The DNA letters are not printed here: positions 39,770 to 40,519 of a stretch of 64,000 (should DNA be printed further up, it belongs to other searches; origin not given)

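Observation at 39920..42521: Operon of MEMO1-like protein, DUF2085 membrane protein and two tandem paralogous zinc-ribbon polytopic membrane proteins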

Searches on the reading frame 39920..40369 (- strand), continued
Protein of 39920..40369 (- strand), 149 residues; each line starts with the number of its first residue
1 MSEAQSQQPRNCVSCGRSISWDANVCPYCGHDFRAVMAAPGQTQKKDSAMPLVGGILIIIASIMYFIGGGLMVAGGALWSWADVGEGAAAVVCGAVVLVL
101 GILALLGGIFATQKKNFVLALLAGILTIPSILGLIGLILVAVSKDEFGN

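Call 30: search_protein_families(library=pfam, alignment_id=A1, max_evalue=0.1)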
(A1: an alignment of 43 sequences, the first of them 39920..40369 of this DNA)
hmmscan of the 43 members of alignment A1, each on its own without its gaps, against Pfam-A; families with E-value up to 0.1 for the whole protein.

A. member 1, window:39920-40369:- (149 aa): 8 families
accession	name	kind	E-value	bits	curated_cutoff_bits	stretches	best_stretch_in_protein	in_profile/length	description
PF10571.15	UPF0547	-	6.6e-07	29.8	29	1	10-34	1-25/26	Uncharacterised protein family UPF0547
PF13248.11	Zn_ribbon_3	-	3.7e-06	26.7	27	1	11-33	4-26/26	zinc-ribbon domain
PF12773.13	DZR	-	0.00014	22.4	27.3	1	8-30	23-45/45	Double zinc ribbon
PF13240.11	Zn_Ribbon_1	-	0.00073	19.7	25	1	12-32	2-22/23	zinc-ribbon domain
PF06157.16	DUF973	-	0.0025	17.5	26.4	1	87-148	100-158/309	Protein of unknown function (DUF973)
PF18912.6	DZR_2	-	0.016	15.5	27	1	9-34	7-32/56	Double zinc ribbon domain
PF09889.16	DUF2116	-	0.026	14.9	26.8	1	10-66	4-55/59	Probable treble clef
PF17032.10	Zn_ribbon_15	-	0.031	15.5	28.9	1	6-30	49-73/73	zinc-ribbon family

B. families by the number of members that match (of 43 scanned): 34 families (the first 25 are shown)
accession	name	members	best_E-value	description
PF13248.11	Zn_ribbon_3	43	6.4e-08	zinc-ribbon domain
PF10571.15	UPF0547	43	1.8e-07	Uncharacterised protein family UPF0547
PF12773.13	DZR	43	3.7e-05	Double zinc ribbon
PF13240.11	Zn_Ribbon_1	41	6.3e-05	zinc-ribbon domain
PF18912.6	DZR_2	40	0.007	Double zinc ribbon domain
PF17032.10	Zn_ribbon_15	40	0.0087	zinc-ribbon family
PF09889.16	DUF2116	24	5.5e-05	Probable treble clef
PF10013.15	DUF2256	11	0.012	Uncharacterized protein conserved in bacteria (DUF2256)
PF06221.18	zf-C2HC5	11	0.028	Putative zinc finger motif, C2HC5-type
PF16003.10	DUF4776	8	0.04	Domain of unknown function (DUF4776)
PF15859.10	DEC1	5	0.0061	Deleted in esophageal cancer 1 family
PF14255.11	Cys_rich_CPXG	5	0.016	Cysteine-rich CPXCG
PF00335.26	Tetraspanin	3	0.0088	Tetraspanin family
PF24460.1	DUF7575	3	0.069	Domain of unknown function (DUF7575)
PF16237.10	DUF4896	2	0.01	Domain of unknown function (DUF4896)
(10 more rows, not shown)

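Call 47: predict_structure(alignment_id=A1)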
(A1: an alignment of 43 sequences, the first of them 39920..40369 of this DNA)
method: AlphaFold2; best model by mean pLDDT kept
length: 149 residues; sequences in the alignment: 43
mean_pLDDT: 87.1   pTM: 0.65
mean pLDDT of the five models: 87.1, 86.5, 85.8, 85.3, 82.7
residues with pLDDT >= 90: 92; 70-90: 38; 50-70: 17; < 50: 2
segments of 3 or more residues with pLDDT < 50: none
pLDDT, mean of each block of 10 residues (from residue 1): 65 86 85 69 69 95 97 93 86 96 96 94 93 94 89
secondary structure, 60 per line:
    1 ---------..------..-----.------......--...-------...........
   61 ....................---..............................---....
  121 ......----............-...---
elements in order: H33-37 H50-80 H84-113 H117-126 H131-142

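Call 56: search_protein_representatives(alignment_id=A1)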
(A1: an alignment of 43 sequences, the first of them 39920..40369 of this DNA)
Query: 43 sequences, 148 profile positions. Proteins with E-value up to 0.001 (for the whole library): 2566; up to 1e-10: 441; up to 1e-30: 14. The best 150 are listed.
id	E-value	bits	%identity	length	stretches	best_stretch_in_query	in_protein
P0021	2.4e-63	228.8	-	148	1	3-147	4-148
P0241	6.2e-58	211.3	-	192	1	1-147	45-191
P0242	5.4e-49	182.2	-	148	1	5-147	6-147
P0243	7.3e-43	162.3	-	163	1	1-147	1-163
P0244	9.5e-43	162.0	-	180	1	4-147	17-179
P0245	3.7e-41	156.8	-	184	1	4-147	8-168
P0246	1.9e-38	148.0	-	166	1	4-147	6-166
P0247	3.3e-38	147.3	-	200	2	8-147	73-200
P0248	4.2e-38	146.9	-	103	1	1-103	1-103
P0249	5.7e-37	143.2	-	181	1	7-147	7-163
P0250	2.2e-36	141.3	-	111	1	39-147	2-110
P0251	1.0e-33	132.7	-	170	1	3-147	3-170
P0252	4.3e-33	130.6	-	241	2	4-147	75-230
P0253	3.5e-32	127.7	-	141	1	12-147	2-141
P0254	4.5e-30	120.8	-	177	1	5-147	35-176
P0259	6.9e-28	113.7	-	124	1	38-147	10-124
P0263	1.4e-26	109.5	-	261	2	42-146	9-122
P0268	2.7e-25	105.3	-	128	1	43-147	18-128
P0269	4.4e-25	104.7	-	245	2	42-147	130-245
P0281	5.8e-23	97.8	-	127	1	38-147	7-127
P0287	2.4e-22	95.8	-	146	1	41-147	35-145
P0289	3.1e-22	95.4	-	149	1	42-147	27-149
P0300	1.6e-20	89.8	-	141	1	44-147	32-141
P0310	1.1e-19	87.1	-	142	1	42-147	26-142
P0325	6.5e-19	84.6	-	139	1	44-147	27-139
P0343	3.7e-18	82.2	-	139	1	39-147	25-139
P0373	2.2e-16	76.4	-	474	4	52-147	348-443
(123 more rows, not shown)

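Call 57: search_protein_families(library=pfam, proteins=[P0250, P0259, P0268, P0281, P0287, P0289, P0300, P0310, P0325, P0343], max_evalue=0.1)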
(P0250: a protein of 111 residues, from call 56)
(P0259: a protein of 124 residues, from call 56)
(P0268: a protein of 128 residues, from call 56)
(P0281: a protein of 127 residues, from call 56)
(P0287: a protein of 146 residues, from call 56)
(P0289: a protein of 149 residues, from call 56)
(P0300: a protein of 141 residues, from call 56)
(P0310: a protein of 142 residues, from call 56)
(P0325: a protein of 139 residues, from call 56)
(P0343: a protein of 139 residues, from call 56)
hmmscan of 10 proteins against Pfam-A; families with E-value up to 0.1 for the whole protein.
P0250 (111 aa): 0 families

P0259 (124 aa): 1 family
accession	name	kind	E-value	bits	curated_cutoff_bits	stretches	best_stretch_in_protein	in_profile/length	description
PF19436.4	ACS_CODH_B_C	-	0.061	13.3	25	1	60-106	104-150/245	ACS/CODH beta subunit C-terminal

P0268 (128 aa): 1 family
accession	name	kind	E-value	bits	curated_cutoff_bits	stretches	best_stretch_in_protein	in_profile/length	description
PF16237.10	DUF4896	-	0.0013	19.1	25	1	75-112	3-40/44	Domain of unknown function (DUF4896)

P0281 (127 aa): 1 family
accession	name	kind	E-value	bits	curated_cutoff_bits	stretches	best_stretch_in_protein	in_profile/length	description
PF23636.1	DUF7144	-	0.0051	17.4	27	1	20-101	3-81/115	Domain of unknown function (DUF7144)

P0287 (146 aa): 1 family
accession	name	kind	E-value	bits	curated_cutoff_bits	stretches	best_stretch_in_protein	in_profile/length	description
PF14325.12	DUF4383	-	0.018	15.7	27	1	80-142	4-68/125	Domain of unknown function (DUF4383)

P0289 (149 aa): 1 family
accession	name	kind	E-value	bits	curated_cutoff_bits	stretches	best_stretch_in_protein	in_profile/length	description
PF23636.1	DUF7144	-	0.094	13.3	27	0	42-143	2-102/115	Domain of unknown function (DUF7144)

P0300 (141 aa): 1 family
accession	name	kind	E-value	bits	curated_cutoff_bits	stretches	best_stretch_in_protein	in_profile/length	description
PF16935.10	Hol_Tox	-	0.021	15.1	23.3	0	120-137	13-29/34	Putative Holin-like Toxin (Hol-Tox)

P0310 (142 aa): 0 families

P0325 (139 aa): 0 families

P0343 (139 aa): 1 family
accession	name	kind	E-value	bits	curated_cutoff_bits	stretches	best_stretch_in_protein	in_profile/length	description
PF11309.13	DUF3112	-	0.095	12.6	23.3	1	35-98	12-77/217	Protein of unknown function (DUF3112)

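Call 59: list_cluster_members(proteins=[P0259, P0268, P0287, P0289, P0310, P0343, P0263, P0269, P0373, P0252])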
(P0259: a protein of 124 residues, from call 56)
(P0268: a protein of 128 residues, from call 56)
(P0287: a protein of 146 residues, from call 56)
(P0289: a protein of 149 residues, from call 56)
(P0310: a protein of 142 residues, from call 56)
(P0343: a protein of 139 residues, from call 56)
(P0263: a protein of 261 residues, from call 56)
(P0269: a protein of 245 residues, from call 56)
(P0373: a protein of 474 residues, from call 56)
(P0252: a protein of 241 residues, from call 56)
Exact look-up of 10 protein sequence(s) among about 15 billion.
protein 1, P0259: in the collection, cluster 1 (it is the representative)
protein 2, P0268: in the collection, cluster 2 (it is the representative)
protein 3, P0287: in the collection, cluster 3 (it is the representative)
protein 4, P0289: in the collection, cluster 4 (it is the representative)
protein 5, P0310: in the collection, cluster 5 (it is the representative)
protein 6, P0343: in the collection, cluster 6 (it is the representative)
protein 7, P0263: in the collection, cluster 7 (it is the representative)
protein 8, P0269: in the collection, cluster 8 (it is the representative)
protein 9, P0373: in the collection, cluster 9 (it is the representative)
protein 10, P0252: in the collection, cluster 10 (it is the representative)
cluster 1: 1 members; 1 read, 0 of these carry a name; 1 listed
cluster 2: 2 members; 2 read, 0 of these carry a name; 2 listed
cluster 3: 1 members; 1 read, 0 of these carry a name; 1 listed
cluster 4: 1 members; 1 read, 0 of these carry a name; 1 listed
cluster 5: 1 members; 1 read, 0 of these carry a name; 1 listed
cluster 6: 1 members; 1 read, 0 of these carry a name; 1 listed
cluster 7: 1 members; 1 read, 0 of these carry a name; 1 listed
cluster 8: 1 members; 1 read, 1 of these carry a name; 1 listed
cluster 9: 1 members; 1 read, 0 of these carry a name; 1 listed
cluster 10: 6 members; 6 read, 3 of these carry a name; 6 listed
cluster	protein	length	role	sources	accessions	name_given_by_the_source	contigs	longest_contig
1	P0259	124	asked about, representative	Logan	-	-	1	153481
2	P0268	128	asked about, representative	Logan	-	-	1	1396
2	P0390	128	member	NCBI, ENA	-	-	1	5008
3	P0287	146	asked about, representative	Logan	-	-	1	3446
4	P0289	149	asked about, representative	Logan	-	-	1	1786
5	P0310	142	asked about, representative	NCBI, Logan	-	-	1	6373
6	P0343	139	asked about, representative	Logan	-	-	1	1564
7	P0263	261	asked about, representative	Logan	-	-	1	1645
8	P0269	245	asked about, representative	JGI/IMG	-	hypothetical protein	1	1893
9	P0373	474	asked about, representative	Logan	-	-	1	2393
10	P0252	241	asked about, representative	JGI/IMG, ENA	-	-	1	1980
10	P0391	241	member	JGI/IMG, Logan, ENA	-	RNA polymerase subunit RPABC4/transcription elongation factor Spt4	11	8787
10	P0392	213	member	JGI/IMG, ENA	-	RNA polymerase subunit RPABC4/transcription elongation factor Spt4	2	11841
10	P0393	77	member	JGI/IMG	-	hypothetical protein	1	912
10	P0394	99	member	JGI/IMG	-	-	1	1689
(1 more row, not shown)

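Call 60: find_homologous_proteins(query=L001:9217-9885:+, max_evalue=0.001)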
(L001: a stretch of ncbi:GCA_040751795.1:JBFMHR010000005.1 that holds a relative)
Query L001:9217-9885:+ (223 aa): 75 proteins with E <= 0.001 among 6146 candidates.
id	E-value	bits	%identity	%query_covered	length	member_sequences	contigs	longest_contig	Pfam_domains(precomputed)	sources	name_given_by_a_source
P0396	1.4e-122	426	89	100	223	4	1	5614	PF09858.15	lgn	-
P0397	1.7e-114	399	84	100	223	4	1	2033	PF09858.15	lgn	-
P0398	1.5e-112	393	82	100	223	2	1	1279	PF09858.15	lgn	-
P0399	7.2e-101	355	74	100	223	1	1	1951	PF09858.15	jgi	jgi:uncharacterized membrane protein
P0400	2.7e-93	330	70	100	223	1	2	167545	PF09858.15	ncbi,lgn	-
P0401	4.2e-78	280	63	100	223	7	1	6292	PF09858.15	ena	-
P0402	1.4e-75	272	60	100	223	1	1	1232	PF09858.15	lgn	-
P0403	5.2e-74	267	61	100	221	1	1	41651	PF09858.15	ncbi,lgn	-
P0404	1.6e-72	262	60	100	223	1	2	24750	PF09858.15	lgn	-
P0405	2.4e-68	248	56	100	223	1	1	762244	PF09858.15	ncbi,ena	-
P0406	1.4e-67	246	55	100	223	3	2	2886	PF09858.15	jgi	jgi:uncharacterized membrane protein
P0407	6.7e-66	240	55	100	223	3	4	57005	PF09858.15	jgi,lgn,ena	-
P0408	1.1e-65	240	56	99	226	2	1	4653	PF09858.15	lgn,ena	-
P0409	2.4e-60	222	53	98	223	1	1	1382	PF09858.15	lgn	-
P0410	3.8e-59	218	49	100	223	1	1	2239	PF09858.15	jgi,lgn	jgi:uncharacterized membrane protein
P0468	3.9e-19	88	40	71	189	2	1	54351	PF09858.15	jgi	-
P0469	2.5e-10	59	30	90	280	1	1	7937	PF09858.15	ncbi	-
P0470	8.7e-7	47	35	47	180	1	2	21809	PF09858.15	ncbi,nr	ncbi:MAG: DUF2085 domain-containing protein [Blastocatellia bacterium]|nr:DUF2085 domain-containing 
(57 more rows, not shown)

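Call 61: find_encoding_contigs(protein=P0468, flank=5000, max_places=2)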
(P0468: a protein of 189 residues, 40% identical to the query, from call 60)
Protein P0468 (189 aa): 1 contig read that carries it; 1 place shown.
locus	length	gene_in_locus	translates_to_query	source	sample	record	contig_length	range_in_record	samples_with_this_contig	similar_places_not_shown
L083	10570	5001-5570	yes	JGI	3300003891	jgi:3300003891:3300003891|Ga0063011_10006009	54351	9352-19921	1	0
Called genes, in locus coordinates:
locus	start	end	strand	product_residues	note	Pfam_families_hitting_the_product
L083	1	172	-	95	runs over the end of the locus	PF12773:DZR (weak), PF13248:Zn_ribbon_3 (weak), PF13240:Zn_Ribbon_1 (weak)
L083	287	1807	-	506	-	PF00202:Aminotran_3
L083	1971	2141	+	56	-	PF01192:RNA_pol_Rpb6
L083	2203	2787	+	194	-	PF00318:Ribosomal_S2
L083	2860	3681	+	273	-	PF01875:Memo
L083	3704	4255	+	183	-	PF09858:DUF2085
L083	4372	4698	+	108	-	PF13248:Zn_ribbon_3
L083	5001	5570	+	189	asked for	PF09858:DUF2085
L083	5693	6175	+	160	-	PF13248:Zn_ribbon_3 (weak)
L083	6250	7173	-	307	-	-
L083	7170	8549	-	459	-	PF01336:tRNA_anti-codon (faint)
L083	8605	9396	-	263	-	PF13489:Methyltransf_23, PF13847:Methyltransf_31, PF08241:Methyltransf_11, PF08242:Methyltransf_12 (weak), PF13649:Methyltransf_25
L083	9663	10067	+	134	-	-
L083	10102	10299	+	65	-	PF10133:CooT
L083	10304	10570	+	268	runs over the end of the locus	PF00142:Fer4_NifH (faint), PF01656:CbiA, PF02374:ArsA_ATPase, PF10609:ParA (faint), PF13614:AAA_31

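Call 62: find_encoding_contigs(protein=P0469, flank=5000, max_places=2)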
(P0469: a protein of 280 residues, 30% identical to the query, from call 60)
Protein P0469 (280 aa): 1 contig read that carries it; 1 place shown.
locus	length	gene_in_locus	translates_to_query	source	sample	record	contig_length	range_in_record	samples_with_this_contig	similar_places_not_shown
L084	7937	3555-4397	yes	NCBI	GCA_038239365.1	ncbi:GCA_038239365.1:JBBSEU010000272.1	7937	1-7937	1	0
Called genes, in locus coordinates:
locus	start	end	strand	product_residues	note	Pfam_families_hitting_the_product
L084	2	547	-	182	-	?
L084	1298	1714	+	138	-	PF00072:Response_reg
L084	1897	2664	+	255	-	PF00072:Response_reg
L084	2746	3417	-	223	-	PF22310:NMB0315_dom_I (faint), PF23446:LysM1_NFP_LYK (faint), PF23462:LysM3_NFP (faint), PF23473:LysM3_LYK4_5 (faint), PF23577:LysM_RLK (faint), PF01476:LysM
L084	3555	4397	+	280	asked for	PF09858:DUF2085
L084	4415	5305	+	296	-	PF00561:Abhydrolase_1, PF12697:Abhydrolase_6, PF12146:Hydrolase_4 (weak)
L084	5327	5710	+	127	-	-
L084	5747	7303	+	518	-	PF00890:FAD_binding_2 (faint), PF01266:DAO, PF01494:FAD_binding_3 (faint), PF12831:FAD_oxidored (faint), PF04324:Fer2_BFD (weak)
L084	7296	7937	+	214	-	?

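Call 63: find_encoding_contigs(protein=P0470, flank=5000, max_places=2)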
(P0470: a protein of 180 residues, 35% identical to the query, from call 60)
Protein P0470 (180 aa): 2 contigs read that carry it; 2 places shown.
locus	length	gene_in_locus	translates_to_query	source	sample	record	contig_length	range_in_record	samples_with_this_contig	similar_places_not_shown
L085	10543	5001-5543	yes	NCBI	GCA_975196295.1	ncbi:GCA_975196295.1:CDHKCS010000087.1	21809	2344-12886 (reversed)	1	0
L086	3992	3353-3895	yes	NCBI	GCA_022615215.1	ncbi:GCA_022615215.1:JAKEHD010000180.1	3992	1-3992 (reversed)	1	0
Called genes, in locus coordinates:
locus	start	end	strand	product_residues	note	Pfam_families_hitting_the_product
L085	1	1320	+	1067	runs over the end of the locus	PF00498:FHA, PF16697:Yop-YscD_cpl (weak), PF14537:Cytochrom_c3_2 (weak), PF00037:Fer4 (weak), PF13237:Fer4_10 (weak), PF00890:FAD_binding_2 (weak), PF13738:Pyr_redox_3, PF13738:Pyr_redox_3, +5 more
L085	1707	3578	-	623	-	PF19291:TREH_N, PF00723:Glyco_hydro_15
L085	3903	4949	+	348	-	PF03320:FBPase_glpX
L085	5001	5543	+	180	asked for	PF09858:DUF2085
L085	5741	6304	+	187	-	-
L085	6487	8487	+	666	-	PF13620:CarboxypepD_reg, PF13506:Glyco_transf_21, PF00535:Glycos_transf_2, PF13641:Glyco_tranf_2_3, PF13632:Glyco_trans_2_3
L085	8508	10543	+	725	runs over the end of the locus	PF16254:DUF4910, PF04389:Peptidase_M28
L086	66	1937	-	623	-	PF19291:TREH_N, PF00723:Glyco_hydro_15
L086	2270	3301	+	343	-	PF03320:FBPase_glpX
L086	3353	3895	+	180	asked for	PF09858:DUF2085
